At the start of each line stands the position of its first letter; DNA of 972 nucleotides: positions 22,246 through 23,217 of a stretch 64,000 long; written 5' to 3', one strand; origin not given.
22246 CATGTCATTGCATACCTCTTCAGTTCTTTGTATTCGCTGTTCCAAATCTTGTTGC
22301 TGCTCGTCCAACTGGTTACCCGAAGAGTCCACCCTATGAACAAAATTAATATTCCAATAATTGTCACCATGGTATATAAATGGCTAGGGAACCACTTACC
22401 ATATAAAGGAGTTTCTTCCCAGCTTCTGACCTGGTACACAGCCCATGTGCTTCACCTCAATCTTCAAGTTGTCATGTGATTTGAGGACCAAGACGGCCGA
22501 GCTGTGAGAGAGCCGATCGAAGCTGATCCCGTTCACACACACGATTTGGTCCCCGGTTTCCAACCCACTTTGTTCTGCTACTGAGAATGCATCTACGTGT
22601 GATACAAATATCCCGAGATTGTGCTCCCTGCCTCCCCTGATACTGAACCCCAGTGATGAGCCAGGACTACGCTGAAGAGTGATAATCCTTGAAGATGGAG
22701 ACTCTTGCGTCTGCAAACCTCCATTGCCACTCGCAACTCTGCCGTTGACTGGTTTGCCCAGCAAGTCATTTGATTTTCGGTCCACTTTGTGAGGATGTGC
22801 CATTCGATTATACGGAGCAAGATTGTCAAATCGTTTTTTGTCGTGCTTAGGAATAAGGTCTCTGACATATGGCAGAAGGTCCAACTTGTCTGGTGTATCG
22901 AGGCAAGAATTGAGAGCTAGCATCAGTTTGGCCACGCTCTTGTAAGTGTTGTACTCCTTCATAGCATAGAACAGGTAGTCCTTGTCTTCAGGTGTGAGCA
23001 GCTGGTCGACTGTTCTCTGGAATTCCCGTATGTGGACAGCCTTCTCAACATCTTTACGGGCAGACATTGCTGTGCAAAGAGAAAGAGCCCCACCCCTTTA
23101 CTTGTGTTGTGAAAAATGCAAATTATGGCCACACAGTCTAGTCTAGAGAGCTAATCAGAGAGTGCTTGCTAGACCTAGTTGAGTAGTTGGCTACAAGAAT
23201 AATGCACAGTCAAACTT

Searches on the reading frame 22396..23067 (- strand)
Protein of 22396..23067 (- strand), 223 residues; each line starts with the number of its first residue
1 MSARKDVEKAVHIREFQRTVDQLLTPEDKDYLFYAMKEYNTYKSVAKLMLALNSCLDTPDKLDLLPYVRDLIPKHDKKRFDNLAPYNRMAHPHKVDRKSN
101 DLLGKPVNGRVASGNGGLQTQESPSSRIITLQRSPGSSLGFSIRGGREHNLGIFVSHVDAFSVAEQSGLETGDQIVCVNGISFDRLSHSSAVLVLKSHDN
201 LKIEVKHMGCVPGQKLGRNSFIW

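Call 28: search_protein_families(library=pfam, proteins=[window:22396-23067:-], max_evalue=0.001)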
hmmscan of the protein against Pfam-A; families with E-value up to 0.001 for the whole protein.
window:22396-23067:- (223 aa): 4 families
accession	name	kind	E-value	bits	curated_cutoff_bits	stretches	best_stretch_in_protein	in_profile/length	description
PF00595.29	PDZ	-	5e-15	56.1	23.2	1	129-205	2-80/81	PDZ domain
PF17820.7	PDZ_6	-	2.4e-07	30.8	27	1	154-193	1-40/54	PDZ domain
PF21219.3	USH1C_N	-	1.4e-06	28.6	27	1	14-75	5-68/74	Harmonin, N-terminal domain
PF13180.12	PDZ_2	-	0.00013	22.6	27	1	139-207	3-69/80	PDZ domain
